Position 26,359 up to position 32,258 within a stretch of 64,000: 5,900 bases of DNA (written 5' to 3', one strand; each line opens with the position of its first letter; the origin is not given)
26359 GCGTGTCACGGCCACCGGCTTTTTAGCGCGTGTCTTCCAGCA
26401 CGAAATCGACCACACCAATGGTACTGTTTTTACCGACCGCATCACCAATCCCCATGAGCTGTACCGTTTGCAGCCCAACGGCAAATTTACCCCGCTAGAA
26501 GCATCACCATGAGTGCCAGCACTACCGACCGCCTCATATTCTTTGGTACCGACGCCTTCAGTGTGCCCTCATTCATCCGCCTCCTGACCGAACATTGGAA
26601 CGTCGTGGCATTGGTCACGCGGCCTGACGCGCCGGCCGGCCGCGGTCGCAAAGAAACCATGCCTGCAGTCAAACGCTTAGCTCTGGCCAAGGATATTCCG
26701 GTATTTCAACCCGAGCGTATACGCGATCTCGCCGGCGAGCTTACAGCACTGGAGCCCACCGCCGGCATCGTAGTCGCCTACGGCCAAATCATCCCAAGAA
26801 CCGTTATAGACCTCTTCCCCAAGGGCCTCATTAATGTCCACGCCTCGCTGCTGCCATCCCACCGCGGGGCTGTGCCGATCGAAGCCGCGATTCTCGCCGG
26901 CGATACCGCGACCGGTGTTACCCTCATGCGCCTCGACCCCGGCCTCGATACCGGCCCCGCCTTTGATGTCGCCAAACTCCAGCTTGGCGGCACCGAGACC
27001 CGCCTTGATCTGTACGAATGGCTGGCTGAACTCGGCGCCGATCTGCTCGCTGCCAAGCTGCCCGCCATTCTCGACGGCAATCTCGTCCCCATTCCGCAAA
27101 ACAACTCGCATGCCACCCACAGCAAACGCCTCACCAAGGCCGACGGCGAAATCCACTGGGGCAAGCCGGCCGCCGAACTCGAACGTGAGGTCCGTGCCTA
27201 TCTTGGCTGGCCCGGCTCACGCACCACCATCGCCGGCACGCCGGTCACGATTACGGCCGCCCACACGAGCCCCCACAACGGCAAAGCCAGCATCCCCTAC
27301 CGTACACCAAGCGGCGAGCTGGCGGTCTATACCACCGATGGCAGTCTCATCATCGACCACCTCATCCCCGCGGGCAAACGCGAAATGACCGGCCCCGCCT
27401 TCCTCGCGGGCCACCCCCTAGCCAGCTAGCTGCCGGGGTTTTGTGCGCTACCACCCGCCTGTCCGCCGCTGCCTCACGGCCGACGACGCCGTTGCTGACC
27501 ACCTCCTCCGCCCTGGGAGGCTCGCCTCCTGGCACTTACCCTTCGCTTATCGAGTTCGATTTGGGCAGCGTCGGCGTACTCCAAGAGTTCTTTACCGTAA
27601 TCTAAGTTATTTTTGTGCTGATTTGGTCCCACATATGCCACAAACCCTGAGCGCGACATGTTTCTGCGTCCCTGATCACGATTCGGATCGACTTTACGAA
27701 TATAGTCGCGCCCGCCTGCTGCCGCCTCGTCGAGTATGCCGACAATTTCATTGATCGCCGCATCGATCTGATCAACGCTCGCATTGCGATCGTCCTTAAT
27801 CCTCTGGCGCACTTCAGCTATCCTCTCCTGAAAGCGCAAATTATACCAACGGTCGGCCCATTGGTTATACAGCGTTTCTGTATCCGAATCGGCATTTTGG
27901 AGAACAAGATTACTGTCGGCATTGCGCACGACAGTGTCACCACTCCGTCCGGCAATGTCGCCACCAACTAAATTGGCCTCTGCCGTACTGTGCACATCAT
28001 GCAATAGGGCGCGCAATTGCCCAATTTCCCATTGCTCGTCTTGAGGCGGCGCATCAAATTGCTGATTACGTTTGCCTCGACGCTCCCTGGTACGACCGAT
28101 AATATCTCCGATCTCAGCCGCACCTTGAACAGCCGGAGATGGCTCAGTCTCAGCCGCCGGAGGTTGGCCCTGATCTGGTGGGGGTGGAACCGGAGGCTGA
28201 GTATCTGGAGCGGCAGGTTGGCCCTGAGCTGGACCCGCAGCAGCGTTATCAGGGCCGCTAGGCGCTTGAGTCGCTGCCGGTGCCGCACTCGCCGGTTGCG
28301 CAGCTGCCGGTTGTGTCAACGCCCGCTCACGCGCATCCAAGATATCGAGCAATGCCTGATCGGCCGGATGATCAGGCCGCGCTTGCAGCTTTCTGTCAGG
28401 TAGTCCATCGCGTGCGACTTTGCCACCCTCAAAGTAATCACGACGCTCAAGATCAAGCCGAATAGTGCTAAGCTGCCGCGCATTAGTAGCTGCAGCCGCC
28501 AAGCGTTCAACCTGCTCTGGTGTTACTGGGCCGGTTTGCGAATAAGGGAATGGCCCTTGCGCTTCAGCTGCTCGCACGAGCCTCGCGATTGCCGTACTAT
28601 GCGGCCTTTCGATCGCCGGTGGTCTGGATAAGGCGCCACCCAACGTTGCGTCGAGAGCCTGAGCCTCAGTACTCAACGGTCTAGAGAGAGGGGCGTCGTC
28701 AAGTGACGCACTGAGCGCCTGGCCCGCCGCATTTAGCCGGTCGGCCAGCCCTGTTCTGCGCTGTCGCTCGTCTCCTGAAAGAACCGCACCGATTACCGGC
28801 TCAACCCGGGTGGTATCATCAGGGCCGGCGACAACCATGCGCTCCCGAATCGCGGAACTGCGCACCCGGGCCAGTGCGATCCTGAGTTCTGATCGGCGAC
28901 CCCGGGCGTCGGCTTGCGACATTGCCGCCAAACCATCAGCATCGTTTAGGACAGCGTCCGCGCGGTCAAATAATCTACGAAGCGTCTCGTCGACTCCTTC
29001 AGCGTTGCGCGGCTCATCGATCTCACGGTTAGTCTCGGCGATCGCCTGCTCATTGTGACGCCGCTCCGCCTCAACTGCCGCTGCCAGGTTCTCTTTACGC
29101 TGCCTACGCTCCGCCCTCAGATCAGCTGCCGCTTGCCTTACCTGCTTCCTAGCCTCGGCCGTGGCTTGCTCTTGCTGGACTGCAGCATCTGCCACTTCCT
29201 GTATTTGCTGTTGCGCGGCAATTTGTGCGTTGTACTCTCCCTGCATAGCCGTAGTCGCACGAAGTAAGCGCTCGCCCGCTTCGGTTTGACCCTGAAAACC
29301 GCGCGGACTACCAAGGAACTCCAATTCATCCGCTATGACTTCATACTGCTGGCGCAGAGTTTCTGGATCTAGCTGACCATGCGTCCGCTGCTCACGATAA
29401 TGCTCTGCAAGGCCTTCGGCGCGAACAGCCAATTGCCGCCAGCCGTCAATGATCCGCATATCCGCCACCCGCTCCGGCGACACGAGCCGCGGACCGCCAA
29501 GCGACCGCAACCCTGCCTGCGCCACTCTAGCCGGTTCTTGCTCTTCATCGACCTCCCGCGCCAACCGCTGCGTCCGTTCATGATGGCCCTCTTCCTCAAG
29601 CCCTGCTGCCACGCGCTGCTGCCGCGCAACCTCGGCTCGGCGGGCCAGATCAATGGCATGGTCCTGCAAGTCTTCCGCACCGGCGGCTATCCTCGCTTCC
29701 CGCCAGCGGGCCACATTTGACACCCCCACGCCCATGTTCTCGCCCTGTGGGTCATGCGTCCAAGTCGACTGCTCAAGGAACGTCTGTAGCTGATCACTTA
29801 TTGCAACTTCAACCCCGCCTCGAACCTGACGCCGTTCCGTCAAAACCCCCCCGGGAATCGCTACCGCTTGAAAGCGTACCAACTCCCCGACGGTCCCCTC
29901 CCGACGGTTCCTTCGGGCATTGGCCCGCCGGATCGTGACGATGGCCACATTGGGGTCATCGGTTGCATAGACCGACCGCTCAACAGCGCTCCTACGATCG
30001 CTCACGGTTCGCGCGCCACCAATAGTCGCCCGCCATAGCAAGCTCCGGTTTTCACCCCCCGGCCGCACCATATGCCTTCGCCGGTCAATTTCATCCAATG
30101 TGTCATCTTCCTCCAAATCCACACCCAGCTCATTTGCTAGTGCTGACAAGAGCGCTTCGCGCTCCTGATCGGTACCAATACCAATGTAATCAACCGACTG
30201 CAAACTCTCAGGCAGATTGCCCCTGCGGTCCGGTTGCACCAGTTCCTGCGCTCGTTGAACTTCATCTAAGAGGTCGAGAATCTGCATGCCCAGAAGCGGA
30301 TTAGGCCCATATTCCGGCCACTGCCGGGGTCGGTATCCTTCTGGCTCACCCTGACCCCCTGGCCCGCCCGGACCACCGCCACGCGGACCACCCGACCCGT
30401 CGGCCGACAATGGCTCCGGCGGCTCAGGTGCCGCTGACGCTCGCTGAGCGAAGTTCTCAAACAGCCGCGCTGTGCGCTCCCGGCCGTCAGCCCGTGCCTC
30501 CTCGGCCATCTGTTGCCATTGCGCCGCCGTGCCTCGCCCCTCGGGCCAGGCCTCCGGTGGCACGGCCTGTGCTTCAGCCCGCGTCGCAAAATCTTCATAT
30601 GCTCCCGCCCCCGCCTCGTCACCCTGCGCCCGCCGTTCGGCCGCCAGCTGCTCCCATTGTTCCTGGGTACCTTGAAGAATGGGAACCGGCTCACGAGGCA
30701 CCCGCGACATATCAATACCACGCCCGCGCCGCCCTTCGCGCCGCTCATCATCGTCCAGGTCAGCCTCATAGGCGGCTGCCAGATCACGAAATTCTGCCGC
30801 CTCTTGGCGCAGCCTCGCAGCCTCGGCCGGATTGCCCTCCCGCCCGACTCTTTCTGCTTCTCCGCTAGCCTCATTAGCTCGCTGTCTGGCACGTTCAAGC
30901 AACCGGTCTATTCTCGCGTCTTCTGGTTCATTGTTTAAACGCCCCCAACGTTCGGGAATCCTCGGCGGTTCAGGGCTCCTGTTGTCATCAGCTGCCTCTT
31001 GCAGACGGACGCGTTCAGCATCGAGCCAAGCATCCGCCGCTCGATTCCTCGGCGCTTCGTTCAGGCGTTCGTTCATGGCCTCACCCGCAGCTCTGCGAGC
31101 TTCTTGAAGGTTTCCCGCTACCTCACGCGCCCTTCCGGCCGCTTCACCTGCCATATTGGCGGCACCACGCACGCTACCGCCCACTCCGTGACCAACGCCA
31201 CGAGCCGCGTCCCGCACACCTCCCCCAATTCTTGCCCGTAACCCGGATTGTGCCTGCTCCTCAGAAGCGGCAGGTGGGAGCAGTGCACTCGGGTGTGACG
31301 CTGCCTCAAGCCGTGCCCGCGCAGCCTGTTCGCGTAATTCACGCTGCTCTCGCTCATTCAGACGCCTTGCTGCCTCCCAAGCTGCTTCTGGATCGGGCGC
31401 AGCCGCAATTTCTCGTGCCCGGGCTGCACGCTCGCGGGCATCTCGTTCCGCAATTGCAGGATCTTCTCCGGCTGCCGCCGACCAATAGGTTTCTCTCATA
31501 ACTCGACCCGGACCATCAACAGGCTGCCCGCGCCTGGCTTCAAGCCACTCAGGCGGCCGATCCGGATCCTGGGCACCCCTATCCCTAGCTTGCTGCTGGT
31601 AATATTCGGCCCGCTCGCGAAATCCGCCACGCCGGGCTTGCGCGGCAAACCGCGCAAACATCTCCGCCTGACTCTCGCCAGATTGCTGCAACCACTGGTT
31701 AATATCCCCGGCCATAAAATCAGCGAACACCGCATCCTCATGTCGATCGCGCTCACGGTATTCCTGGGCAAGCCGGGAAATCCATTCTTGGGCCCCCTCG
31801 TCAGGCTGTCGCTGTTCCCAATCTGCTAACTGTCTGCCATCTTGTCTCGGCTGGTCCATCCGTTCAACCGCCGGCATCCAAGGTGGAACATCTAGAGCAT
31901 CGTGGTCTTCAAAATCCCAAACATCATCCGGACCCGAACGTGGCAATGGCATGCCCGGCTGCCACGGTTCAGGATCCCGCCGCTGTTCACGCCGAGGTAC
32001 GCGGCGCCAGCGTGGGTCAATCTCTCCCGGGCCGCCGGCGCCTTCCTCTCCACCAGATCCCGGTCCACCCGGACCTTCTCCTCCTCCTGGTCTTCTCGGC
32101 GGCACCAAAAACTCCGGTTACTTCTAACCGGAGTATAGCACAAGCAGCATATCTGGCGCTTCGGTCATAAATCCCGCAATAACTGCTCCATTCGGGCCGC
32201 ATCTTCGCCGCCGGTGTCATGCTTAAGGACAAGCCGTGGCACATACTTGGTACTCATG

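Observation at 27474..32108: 4.6-kb ORF encoding a giant R/E/A-rich repetitive protein with no recognisable domain, directly downstream of rpsA-ylxR-infB-rbfA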

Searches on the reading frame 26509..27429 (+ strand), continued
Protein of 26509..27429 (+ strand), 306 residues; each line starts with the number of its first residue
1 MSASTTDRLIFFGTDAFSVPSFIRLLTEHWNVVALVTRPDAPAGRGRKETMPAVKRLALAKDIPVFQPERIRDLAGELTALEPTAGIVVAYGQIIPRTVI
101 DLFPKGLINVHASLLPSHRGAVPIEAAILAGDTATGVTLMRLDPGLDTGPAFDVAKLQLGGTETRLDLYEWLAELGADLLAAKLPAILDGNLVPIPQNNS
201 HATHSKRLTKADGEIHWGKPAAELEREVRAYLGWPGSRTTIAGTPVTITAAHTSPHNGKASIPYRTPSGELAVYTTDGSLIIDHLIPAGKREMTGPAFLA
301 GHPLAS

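Call 83: search_solved_structures(query=A4, max_evalue=10)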
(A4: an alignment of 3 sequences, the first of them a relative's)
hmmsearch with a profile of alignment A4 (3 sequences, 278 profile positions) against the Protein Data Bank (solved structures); distinct sequences matched with E-value up to 10: 2.
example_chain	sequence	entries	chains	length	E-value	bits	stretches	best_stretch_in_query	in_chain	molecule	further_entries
1yn4_A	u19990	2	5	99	0.43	13.5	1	136-206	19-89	EapH1 | MAP domain-containing protein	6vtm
4nzl_B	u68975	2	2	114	0.61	13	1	136-206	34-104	Uncharacterized protein | Cell surface protein map-w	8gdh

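Call 92: find_encoding_contigs(protein=P0025, flank=10000, max_places=2)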
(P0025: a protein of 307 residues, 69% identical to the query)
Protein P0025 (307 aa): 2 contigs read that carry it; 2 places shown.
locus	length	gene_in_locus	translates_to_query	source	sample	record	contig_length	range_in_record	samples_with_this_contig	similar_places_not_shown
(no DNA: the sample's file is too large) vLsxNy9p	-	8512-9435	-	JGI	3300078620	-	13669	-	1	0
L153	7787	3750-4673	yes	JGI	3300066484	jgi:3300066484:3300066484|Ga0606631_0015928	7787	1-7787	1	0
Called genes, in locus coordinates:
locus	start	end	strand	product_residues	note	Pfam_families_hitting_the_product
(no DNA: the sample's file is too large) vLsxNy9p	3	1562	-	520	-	?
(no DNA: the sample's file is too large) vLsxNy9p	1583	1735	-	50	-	-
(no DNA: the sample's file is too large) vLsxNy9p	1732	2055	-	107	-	-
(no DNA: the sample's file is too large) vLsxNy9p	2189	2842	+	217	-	-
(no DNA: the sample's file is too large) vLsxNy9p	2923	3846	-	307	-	PF02355:SecD_SecF_C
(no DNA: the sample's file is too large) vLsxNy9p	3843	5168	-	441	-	PF21760:SecD_1st, PF22599:SecDF_P1_head, PF03176:MMPL, PF02355:SecD_SecF_C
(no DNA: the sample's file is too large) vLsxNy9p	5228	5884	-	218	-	PF00156:Pribosyltran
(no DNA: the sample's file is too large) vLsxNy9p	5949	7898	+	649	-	PF17764:PriA_3primeBD, PF04851:ResIII, PF00270:DEAD, PF13604:AAA_30 (faint), PF18319:Zn_ribbon_PriA, PF00271:Helicase_C (weak), PF18074:PriA_C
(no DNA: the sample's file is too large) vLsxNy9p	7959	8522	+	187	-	PF01327:Pep_deformylase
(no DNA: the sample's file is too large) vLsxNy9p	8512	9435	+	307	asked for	PF00551:Formyl_trans_N, PF02911:Formyl_trans_C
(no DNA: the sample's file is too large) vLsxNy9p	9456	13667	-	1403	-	?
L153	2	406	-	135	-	?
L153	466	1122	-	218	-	PF00156:Pribosyltran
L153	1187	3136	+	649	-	PF17764:PriA_3primeBD, PF04851:ResIII, PF00270:DEAD, PF13604:AAA_30 (faint), PF18319:Zn_ribbon_PriA, PF00271:Helicase_C (weak), PF18074:PriA_C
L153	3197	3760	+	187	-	PF01327:Pep_deformylase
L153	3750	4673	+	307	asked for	PF00551:Formyl_trans_N, PF02911:Formyl_trans_C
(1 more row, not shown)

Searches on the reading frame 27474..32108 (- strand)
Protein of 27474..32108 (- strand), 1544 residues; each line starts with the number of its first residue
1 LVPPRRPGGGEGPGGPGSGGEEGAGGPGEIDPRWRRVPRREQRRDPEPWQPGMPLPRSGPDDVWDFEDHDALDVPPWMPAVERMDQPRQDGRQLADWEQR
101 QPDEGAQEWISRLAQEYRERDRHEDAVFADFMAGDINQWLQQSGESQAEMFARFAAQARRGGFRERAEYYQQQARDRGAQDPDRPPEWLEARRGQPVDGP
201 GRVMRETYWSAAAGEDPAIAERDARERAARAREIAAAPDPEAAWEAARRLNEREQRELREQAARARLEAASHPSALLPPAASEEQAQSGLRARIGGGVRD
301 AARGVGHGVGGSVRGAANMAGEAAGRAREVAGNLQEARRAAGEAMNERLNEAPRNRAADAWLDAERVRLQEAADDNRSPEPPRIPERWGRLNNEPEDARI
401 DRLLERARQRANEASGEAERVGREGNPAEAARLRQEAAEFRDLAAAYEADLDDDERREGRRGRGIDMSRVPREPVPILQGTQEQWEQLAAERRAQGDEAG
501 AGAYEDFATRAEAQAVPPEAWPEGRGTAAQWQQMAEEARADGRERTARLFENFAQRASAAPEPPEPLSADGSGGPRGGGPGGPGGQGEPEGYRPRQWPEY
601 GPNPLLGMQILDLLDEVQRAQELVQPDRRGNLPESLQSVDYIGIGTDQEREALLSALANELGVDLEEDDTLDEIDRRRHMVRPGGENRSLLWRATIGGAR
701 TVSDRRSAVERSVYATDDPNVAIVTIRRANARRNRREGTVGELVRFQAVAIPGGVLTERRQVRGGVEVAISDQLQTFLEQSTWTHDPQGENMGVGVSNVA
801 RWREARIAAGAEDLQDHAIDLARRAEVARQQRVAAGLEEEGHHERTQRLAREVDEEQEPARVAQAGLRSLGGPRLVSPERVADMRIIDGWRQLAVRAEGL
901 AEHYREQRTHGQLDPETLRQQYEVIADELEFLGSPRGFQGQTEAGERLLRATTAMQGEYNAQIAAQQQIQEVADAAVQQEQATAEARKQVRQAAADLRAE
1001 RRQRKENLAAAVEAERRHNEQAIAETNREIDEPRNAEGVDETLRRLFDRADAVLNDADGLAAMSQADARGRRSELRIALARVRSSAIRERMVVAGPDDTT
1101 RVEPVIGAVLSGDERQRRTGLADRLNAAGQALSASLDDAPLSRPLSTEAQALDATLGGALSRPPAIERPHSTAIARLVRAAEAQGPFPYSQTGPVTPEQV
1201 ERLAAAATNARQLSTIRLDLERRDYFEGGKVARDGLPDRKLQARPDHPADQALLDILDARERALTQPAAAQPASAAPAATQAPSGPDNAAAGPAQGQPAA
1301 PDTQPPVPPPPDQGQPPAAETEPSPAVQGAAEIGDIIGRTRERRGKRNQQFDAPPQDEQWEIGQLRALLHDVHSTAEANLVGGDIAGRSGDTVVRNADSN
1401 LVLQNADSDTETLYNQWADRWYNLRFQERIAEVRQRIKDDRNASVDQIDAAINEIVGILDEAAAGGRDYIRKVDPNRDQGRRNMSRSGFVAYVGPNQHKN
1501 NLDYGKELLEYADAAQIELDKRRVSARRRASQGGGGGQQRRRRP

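Call 5: search_protein_families(library=pfam, proteins=[window:27474-32108:-], max_evalue=1)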
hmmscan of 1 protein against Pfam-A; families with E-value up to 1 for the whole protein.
window:27474-32108:- (1544 aa): 0 families

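Call 6: search_protein_families(library=ncbifam, proteins=[window:27474-32108:-], max_evalue=1)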
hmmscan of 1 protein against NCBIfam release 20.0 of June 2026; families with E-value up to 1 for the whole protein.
window:27474-32108:- (1544 aa): 0 families

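Call 9: find_homologous_proteins(query=window:27474-32108:-)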
Query window:27474-32108:- (1544 aa): 1 proteins with E <= 0.001 among 8000 candidates.
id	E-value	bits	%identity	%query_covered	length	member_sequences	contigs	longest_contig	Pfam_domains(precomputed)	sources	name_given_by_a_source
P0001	0.0e+0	3335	100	100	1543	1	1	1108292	-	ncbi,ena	-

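Call 12: find_encoding_contigs(protein=P0001, flank=1000, max_places=3)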
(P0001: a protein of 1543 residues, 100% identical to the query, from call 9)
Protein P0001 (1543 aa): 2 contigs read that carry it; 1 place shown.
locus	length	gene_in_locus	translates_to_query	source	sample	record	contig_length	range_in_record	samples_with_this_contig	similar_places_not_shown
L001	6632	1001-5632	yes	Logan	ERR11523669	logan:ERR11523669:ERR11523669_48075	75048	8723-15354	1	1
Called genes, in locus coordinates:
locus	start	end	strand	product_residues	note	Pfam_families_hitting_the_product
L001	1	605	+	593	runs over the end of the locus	PF04760:IF2_N, PF00009:GTP_EFTU, PF01926:MMR_HSR1, PF22042:EF-G_D2, PF11987:IF-2, PF03144:GTP_EFTU_D2 (weak)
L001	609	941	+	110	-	PF02033:RBFA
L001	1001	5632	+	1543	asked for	-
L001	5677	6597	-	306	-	PF00551:Formyl_trans_N, PF02911:Formyl_trans_C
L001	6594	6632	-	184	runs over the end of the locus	PF01327:Pep_deformylase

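Call 32: search_solved_structures(query=window:27477-32108:-, max_evalue=10)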
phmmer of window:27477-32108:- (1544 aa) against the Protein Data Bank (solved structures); distinct sequences matched with E-value up to 10: 2.
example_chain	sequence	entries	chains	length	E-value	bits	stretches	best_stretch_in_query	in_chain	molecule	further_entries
8gid_A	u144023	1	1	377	0.54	11.3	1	551-600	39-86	Apical membrane antigen 1, rhoptry neck protein 2 chimera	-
5wjb_A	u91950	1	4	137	1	10.4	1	932-1026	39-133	Capsid assembly scaffolding protein,Myosin-7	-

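Call 33: search_protein_families(library=phrogs, proteins=[window:27477-32108:-], max_evalue=1)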
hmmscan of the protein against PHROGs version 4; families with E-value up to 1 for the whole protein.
window:27477-32108:- (1544 aa): 1 family
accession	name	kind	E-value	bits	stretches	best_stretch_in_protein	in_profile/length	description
phrog_4779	-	transcription regulation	0.039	15.5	1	771-808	4-41/98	transcriptional regulator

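Call 34: search_protein_families(library=padloc, proteins=[window:27477-32108:-], max_evalue=1)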
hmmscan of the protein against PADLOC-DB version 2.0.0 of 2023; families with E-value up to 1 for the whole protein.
window:27477-32108:- (1544 aa): 1 family
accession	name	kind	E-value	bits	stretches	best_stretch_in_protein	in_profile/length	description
PDLC02354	AbiZ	-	0.23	8.8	1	978-1022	166-210/398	AbiZ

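Call 78: list_cluster_members(proteins=[P0001, P0002])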
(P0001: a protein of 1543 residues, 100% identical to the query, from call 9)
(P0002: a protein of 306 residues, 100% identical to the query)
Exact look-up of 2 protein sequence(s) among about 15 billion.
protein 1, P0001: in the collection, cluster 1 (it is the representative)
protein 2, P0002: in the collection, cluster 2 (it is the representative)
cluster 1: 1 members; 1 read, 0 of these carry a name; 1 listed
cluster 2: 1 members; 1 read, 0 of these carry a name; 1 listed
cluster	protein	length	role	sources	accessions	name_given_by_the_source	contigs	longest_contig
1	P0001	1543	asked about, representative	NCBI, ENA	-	-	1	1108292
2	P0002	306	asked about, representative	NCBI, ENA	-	-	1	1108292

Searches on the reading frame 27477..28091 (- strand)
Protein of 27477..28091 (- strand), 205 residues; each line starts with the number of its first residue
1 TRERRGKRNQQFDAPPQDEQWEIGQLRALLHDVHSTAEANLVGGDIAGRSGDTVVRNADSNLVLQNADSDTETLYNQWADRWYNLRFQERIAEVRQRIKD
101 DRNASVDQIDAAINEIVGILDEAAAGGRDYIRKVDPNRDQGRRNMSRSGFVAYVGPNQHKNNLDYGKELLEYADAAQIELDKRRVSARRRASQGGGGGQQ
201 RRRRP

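Call 33: search_protein_families(library=phrogs, proteins=[window:27477-28091:-], max_evalue=1)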
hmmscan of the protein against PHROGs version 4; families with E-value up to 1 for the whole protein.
window:27477-28091:- (205 aa): 2 families
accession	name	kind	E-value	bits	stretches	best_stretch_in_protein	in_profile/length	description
phrog_21412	-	tail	0.14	10.8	1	44-108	1173-1236/1452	tail fiber protein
phrog_16756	-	unknown function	0.35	12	0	99-140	4-50/58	-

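Call 34: search_protein_families(library=padloc, proteins=[window:27477-28091:-], max_evalue=1)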
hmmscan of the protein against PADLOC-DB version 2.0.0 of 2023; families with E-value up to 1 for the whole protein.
window:27477-28091:- (205 aa): 0 families

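Call 68: predict_structure(protein=window:27477-28091:-)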
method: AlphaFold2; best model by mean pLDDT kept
length: 205 residues; sequences in the alignment: 1
mean_pLDDT: 47.2   pTM: 0.34
mean pLDDT of the five models: 47.2, 47.1, 46.3, 46.1, 44.2
residues with pLDDT >= 90: 0; 70-90: 32; 50-70: 25; < 50: 148
segments of 3 or more residues with pLDDT < 50: 1-85, 138-177, 183-185, 187-189, 193-203
pLDDT, mean of each block of 10 residues (from residue 1): 38 34 39 38 34 38 40 43 54 77 76 77 60 48 33 33 42 47 49 45 49
secondary structure, 60 per line:
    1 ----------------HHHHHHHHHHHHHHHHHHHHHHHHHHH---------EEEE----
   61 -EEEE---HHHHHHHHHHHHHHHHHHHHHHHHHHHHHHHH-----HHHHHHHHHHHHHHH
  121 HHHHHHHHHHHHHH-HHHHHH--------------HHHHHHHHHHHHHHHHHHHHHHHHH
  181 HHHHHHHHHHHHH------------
elements in order: H17-43 E53-56 E62-65 H69-100 H106-134 H136-141 H156-193
